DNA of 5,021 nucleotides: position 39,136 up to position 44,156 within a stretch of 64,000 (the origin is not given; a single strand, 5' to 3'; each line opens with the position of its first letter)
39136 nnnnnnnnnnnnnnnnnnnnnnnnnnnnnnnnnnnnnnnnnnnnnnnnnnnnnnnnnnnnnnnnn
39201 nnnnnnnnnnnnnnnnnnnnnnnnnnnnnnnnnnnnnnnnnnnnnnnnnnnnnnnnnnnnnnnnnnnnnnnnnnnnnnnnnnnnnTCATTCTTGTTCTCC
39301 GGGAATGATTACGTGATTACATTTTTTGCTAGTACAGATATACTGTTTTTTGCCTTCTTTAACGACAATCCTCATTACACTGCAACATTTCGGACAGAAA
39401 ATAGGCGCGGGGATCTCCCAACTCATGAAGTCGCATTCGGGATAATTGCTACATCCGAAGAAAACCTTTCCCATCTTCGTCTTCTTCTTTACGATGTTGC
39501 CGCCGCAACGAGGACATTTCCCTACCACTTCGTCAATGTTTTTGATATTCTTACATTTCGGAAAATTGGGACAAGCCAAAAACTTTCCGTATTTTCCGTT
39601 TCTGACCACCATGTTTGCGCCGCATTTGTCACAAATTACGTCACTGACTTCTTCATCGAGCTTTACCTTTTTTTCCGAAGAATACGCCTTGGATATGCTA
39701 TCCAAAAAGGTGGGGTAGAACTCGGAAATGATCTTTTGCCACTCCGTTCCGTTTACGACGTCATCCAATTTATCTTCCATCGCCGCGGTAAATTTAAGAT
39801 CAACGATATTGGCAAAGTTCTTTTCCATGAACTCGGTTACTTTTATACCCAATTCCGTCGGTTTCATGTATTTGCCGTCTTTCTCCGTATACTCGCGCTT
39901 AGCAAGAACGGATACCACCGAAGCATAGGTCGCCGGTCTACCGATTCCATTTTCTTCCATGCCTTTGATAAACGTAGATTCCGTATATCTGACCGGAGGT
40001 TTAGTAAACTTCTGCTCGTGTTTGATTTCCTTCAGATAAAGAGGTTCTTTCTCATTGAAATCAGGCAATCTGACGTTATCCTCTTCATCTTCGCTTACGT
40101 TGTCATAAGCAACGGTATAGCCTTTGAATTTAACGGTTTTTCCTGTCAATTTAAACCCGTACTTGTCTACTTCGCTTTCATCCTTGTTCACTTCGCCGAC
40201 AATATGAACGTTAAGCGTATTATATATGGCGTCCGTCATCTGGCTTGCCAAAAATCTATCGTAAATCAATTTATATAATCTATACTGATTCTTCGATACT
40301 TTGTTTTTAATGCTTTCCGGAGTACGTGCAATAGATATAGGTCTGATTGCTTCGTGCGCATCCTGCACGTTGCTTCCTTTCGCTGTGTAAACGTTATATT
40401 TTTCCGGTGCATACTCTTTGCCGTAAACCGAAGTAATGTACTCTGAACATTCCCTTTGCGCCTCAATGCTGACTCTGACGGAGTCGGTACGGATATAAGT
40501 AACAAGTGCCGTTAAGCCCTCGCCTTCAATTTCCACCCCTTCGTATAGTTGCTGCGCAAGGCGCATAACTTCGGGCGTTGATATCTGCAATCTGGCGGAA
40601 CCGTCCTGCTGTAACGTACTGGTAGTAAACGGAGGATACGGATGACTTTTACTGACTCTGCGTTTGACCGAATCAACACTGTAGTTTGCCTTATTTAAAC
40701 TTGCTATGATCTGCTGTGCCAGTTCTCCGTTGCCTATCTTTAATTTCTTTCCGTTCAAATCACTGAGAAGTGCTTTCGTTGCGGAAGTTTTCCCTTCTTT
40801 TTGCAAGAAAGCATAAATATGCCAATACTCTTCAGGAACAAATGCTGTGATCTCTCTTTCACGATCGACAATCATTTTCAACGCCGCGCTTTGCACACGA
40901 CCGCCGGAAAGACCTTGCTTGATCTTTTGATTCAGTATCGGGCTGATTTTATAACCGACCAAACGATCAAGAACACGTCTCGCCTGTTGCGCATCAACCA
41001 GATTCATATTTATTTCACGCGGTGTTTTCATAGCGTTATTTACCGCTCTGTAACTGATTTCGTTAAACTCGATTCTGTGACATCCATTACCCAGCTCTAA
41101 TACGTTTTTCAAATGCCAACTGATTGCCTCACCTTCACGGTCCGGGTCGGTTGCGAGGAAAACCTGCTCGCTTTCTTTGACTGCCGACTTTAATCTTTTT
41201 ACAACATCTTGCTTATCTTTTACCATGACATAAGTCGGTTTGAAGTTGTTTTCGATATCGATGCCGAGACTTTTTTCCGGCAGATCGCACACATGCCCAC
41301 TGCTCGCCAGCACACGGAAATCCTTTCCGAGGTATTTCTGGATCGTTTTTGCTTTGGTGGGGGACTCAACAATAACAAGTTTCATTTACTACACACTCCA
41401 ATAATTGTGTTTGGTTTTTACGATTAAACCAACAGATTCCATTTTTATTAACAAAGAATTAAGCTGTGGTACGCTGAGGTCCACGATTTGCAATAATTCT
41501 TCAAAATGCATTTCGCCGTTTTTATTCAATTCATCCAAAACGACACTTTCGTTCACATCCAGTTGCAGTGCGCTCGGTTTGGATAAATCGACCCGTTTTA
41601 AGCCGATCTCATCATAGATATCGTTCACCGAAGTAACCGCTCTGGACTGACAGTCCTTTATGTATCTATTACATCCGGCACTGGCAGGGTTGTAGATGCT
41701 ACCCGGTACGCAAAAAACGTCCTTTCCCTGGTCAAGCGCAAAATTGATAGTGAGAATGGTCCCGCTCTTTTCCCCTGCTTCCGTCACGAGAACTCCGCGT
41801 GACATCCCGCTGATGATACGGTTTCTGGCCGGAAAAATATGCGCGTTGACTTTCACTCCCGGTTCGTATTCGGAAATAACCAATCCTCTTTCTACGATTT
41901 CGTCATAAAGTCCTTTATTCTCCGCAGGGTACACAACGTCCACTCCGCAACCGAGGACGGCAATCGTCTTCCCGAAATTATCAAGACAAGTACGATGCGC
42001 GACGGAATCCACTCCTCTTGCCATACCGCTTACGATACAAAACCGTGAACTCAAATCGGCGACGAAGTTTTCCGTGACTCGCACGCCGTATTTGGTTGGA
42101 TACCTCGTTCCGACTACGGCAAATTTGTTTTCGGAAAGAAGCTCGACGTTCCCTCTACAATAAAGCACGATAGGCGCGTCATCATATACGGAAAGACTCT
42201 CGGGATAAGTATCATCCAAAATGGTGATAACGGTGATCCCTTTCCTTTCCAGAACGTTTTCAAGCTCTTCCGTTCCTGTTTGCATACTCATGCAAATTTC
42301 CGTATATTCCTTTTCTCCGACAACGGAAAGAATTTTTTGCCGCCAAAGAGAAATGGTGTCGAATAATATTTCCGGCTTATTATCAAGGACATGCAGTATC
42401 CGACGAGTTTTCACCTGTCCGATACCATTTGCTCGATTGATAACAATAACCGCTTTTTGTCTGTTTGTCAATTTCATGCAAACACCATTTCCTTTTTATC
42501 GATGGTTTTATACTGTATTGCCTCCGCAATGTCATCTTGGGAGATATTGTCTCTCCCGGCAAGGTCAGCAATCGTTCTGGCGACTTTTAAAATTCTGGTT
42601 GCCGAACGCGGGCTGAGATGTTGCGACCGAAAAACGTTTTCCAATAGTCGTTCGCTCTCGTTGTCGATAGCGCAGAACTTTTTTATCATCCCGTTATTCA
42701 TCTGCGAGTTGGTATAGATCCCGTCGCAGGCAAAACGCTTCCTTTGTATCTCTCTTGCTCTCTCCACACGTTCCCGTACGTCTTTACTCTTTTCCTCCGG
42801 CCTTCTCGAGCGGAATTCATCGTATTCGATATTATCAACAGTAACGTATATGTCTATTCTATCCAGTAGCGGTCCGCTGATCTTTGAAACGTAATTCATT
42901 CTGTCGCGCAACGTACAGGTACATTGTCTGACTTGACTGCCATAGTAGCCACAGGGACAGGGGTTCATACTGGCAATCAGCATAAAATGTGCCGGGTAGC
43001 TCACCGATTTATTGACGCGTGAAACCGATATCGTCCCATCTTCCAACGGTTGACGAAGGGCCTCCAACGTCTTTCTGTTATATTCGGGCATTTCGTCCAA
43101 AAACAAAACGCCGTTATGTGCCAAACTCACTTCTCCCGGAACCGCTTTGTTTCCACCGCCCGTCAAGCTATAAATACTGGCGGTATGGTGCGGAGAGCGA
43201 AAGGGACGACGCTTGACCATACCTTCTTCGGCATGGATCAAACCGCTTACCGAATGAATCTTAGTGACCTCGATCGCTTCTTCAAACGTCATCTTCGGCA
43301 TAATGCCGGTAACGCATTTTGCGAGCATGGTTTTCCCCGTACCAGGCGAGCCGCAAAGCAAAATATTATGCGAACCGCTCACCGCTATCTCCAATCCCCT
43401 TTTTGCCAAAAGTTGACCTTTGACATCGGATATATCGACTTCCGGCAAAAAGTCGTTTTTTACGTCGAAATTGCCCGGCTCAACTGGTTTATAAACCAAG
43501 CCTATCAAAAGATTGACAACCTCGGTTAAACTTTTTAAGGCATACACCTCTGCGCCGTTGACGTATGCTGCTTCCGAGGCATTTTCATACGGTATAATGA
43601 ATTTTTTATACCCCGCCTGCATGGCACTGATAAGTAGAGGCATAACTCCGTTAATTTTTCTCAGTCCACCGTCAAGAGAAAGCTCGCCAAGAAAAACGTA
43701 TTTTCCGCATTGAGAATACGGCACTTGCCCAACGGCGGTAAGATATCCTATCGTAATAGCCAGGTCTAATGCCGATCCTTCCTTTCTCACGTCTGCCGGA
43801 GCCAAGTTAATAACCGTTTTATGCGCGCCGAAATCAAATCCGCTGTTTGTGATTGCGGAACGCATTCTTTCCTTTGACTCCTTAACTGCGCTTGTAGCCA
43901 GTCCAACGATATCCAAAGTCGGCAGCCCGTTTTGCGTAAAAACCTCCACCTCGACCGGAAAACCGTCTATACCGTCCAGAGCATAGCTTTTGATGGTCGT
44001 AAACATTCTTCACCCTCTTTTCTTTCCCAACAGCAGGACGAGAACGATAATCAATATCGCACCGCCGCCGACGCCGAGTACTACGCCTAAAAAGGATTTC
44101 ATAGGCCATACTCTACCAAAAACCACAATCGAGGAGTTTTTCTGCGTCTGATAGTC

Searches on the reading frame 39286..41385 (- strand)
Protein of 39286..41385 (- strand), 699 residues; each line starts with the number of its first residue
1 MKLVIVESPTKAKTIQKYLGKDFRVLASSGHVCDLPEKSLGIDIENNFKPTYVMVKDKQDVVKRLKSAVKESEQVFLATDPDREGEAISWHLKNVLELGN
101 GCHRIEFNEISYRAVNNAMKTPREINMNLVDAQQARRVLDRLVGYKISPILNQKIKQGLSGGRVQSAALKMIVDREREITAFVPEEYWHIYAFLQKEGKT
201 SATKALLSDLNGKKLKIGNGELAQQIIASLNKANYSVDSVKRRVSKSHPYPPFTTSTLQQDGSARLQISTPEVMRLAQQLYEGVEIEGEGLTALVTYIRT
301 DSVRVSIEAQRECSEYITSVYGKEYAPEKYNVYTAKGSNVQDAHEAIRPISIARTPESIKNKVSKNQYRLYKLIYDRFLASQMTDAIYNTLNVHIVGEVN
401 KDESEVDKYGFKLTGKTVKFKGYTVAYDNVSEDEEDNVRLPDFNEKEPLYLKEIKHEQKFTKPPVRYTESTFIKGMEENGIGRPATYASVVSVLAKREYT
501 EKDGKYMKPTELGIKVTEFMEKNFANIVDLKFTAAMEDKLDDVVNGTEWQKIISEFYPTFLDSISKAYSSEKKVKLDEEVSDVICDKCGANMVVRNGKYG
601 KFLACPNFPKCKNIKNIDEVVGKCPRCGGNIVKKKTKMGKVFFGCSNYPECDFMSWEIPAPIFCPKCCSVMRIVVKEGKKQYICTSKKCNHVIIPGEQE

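Call 27: search_protein_families(library=pfam, proteins=[window:39286-41385:-], max_evalue=0.00001)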
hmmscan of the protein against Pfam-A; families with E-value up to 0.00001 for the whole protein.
window:39286-41385:- (699 aa): 3 families
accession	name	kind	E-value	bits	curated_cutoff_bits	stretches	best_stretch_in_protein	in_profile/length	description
PF01131.25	Topoisom_bac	-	5.1e-115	385.2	35.1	1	124-548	1-404/411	DNA topoisomerase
PF01396.24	Zn_ribbon_Top1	-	1.9e-27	95.2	32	2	583-618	2-37/39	Topoisomerase DNA binding C4 zinc finger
PF01751.28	Toprim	-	4e-23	81.8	23.1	1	2-110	1-96/96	Toprim domain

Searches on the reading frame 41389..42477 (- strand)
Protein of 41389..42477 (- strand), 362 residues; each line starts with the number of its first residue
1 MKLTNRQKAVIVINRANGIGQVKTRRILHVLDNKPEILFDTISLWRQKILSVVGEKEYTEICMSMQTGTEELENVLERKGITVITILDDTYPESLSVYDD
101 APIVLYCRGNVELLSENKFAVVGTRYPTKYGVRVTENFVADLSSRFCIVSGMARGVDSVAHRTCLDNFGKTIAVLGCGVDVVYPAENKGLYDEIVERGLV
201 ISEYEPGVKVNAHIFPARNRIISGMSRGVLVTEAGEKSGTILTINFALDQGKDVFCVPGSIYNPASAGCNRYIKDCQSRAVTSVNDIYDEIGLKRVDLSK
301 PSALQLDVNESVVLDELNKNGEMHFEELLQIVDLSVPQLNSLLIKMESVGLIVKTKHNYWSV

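Call 27: search_protein_families(library=pfam, proteins=[window:41389-42477:-], max_evalue=0.00001)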
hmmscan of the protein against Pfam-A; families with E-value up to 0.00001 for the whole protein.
window:41389-42477:- (362 aa): 1 family
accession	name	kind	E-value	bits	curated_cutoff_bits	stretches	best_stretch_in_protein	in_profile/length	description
PF02481.21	DNA_processg_A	-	4.2e-77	258.5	29.6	1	76-278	2-208/212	DNA recombination-mediator protein A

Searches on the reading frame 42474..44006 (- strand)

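Call 27: search_protein_families(library=pfam, proteins=[window:42474-44006:-], max_evalue=0.00001)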
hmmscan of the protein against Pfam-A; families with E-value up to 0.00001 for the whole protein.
window:42474-44006:- (510 aa): 6 families
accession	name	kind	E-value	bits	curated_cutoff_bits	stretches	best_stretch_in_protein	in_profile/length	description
PF01078.27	Mg_chelatase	-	4.4e-91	304.3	20.3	1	191-396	1-205/207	Magnesium chelatase, subunit ChlI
PF13541.12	ChlI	-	1.8e-42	144.5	27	1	20-142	1-121/121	Subunit ChlI of Mg-chelatase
PF13335.12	Mg_chelatase_C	-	8.6e-32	110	26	1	405-500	2-94/94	Magnesium chelatase, subunit ChlI C-terminal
PF00493.29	MCM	-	1.9e-11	44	23.3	1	290-391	114-205/224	MCM P-loop domain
PF07728.20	AAA_5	-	4.7e-10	40.1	22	1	214-357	1-126/139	AAA domain (dynein-related subfamily)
PF00158.32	Sigma54_activat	-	8.5e-07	29.2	20.2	0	208-348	18-142/168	Sigma-54 interaction domain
